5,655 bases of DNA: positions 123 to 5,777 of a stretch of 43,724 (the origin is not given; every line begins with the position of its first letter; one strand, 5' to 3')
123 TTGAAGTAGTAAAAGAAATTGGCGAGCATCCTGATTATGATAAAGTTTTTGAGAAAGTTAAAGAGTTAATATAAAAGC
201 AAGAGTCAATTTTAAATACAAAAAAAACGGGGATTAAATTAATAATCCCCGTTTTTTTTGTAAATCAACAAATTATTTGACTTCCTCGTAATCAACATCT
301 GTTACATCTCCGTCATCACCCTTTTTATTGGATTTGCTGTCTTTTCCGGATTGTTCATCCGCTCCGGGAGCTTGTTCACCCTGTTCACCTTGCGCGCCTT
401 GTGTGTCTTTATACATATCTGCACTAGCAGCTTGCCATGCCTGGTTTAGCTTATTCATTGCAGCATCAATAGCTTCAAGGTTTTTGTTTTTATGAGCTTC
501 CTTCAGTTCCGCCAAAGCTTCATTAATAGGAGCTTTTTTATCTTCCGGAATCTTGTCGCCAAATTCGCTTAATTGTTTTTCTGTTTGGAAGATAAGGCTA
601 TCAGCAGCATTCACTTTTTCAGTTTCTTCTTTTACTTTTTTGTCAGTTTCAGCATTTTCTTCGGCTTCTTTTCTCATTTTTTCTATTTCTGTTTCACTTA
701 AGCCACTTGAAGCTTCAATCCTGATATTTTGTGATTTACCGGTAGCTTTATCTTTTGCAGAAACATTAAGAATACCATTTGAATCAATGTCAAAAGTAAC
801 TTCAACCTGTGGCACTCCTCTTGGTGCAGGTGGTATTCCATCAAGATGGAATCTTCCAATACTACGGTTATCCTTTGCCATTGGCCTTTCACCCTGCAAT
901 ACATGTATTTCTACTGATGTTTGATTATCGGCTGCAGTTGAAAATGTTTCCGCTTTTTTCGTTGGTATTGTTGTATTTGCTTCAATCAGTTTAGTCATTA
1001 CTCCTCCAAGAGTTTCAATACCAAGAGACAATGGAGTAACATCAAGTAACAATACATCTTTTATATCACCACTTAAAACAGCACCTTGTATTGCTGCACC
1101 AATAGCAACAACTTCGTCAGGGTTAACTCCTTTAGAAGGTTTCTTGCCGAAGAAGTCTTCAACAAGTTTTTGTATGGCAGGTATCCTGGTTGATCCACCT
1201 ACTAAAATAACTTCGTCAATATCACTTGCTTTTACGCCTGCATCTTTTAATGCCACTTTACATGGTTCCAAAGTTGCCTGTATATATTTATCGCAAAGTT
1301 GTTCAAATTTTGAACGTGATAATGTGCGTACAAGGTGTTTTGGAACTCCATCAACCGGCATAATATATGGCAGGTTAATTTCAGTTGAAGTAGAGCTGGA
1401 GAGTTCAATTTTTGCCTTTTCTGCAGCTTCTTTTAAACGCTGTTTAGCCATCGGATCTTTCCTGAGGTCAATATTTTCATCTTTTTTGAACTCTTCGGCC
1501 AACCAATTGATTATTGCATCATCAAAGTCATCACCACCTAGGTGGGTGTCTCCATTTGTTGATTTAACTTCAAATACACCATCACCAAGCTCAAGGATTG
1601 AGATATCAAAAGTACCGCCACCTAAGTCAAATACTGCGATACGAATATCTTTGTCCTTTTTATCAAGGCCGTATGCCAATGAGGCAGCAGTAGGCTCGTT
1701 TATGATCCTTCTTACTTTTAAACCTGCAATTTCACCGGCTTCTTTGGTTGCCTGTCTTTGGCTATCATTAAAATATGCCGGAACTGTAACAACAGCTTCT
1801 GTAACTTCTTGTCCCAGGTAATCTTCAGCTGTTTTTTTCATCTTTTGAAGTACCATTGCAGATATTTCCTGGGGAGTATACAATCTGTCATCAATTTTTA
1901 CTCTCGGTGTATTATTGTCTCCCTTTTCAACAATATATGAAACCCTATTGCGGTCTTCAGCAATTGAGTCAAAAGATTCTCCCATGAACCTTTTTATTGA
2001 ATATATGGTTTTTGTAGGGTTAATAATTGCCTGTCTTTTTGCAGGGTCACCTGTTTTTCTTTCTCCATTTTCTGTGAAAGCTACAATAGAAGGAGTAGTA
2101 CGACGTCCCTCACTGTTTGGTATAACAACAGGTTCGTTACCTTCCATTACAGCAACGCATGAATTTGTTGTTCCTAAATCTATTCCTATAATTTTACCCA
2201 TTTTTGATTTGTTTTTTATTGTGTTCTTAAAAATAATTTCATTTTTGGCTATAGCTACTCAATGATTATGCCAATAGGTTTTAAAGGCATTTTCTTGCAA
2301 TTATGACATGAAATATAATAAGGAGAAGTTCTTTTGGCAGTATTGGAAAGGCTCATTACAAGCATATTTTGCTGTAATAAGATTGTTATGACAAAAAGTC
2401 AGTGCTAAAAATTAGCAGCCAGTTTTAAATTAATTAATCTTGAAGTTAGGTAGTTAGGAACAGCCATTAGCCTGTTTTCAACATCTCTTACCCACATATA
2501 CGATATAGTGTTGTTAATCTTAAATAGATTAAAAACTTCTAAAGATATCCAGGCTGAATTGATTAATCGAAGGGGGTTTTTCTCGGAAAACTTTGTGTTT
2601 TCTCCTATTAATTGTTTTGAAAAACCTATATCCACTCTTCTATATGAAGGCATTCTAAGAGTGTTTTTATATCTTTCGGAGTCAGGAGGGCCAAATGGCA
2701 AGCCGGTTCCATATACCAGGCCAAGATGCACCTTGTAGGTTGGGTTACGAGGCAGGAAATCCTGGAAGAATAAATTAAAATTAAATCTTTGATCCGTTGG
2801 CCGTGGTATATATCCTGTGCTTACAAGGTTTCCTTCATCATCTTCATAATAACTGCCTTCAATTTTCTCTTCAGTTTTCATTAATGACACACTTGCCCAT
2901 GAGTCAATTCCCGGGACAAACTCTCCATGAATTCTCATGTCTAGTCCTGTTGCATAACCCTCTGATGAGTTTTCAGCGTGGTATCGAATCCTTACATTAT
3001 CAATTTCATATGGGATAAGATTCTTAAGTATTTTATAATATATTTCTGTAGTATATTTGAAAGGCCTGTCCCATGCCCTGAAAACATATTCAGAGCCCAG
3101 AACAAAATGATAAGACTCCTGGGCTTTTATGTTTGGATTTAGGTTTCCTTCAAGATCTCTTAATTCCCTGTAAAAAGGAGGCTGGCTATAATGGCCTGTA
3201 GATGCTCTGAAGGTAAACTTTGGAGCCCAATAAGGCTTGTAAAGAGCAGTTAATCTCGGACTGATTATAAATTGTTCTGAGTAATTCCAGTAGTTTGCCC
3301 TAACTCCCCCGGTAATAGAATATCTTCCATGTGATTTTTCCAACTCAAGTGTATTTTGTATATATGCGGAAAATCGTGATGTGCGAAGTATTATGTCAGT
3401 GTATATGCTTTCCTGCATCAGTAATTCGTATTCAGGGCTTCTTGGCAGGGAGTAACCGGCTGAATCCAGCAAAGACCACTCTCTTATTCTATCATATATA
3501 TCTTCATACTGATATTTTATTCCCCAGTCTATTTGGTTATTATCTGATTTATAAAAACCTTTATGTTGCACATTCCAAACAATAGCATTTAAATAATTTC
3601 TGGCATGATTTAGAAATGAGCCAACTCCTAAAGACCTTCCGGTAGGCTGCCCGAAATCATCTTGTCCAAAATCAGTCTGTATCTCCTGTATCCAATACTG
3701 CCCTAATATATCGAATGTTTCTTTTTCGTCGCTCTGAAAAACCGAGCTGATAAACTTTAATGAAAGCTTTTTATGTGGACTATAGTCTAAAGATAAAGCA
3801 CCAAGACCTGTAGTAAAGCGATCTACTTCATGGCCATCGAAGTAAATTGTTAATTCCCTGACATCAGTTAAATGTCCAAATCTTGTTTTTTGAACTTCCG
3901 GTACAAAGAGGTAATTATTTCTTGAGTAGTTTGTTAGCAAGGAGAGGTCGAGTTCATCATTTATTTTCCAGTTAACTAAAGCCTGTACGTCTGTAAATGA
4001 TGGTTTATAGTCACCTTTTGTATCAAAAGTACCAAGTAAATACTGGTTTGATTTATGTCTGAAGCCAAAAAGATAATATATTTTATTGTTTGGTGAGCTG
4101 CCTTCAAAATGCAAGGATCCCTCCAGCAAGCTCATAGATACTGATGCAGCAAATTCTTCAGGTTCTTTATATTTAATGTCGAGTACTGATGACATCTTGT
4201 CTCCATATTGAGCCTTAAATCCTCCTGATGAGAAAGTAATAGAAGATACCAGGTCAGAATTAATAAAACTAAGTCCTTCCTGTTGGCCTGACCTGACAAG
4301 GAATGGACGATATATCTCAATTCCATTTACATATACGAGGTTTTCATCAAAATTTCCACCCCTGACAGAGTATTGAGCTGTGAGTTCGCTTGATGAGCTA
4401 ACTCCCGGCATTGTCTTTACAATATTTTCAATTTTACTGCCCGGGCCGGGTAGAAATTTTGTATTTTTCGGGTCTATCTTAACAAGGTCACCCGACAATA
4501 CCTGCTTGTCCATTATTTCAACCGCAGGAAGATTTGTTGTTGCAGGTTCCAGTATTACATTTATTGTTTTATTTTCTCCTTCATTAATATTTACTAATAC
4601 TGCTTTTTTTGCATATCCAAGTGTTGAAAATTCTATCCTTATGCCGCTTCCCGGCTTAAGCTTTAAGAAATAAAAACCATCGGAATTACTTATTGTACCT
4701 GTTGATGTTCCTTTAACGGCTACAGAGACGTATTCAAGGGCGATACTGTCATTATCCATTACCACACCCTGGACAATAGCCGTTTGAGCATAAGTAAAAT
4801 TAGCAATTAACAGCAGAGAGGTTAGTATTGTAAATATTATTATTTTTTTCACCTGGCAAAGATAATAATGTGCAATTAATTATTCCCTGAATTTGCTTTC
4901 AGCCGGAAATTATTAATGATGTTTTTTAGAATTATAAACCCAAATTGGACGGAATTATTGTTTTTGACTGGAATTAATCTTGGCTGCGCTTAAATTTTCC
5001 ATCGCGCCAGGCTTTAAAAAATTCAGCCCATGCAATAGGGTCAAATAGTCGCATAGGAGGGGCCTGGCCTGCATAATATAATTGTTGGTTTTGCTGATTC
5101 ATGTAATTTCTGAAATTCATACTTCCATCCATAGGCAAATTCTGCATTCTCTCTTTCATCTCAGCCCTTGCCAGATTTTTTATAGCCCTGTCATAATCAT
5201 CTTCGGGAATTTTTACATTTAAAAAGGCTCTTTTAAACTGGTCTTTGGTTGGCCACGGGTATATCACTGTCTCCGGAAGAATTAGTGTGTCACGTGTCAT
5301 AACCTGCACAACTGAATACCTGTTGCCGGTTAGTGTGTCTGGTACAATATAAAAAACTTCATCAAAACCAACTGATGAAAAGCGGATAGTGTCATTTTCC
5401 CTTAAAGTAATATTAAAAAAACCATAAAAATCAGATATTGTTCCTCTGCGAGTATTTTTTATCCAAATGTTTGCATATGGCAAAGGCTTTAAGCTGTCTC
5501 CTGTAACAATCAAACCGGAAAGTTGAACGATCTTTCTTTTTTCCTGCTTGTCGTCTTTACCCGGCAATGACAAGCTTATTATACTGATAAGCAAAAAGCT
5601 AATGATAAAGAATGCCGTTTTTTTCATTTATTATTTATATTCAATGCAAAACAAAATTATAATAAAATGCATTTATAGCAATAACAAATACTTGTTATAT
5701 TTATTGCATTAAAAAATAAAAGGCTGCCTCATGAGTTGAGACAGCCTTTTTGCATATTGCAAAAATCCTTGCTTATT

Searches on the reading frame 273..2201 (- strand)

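Call 40: search_protein_families(library=pfam, proteins=[window:273-2201:-], max_evalue=0.0001)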
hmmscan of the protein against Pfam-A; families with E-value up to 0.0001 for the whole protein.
window:273-2201:- (642 aa): 3 families
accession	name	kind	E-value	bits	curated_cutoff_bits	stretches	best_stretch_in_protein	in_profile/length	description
PF00012.26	HSP70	-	1.9e-263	875.6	20.6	1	4-597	1-598/599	Hsp70 protein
PF06723.19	MreB_Mbl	-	1.2e-18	67.4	27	1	116-371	77-317/327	MreB/Mbl protein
PF14450.12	FtsA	-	3.7e-06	27.7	31.8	0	190-354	2-106/127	Cell division protein FtsA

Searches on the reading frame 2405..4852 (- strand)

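Call 40: search_protein_families(library=pfam, proteins=[window:2405-4852:-], max_evalue=0.0001)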
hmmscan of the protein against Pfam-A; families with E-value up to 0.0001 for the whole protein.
window:2405-4852:- (815 aa): 3 families
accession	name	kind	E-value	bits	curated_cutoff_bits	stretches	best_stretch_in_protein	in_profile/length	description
PF13715.12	CarbopepD_reg_2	-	1.7e-14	54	32.2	1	27-111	1-86/88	CarboxypepD_reg-like domain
PF13620.12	CarboxypepD_reg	-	3.9e-09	37.2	32.3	1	27-101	2-81/82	Carboxypeptidase regulatory-like domain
PF07715.20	Plug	-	6.2e-09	36.8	23.9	1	138-218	22-101/107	TonB-dependent Receptor Plug Domain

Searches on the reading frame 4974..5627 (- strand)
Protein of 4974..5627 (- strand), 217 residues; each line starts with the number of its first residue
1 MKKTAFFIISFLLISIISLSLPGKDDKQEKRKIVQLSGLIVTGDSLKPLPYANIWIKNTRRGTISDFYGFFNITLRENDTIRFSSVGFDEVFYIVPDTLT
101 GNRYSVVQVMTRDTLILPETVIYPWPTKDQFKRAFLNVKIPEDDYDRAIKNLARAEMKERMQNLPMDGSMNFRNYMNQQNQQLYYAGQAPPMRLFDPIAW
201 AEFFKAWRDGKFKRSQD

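Call 40: search_protein_families(library=pfam, proteins=[window:4974-5627:-], max_evalue=0.0001)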
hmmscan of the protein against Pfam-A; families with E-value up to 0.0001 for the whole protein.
window:4974-5627:- (217 aa): 2 families
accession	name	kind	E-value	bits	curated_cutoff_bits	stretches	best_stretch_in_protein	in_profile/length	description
PF13715.12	CarbopepD_reg_2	-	2e-11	44.2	32.2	1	36-121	1-87/88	CarboxypepD_reg-like domain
PF13620.12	CarboxypepD_reg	-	6.1e-05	23.7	32.3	1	36-91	2-62/82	Carboxypeptidase regulatory-like domain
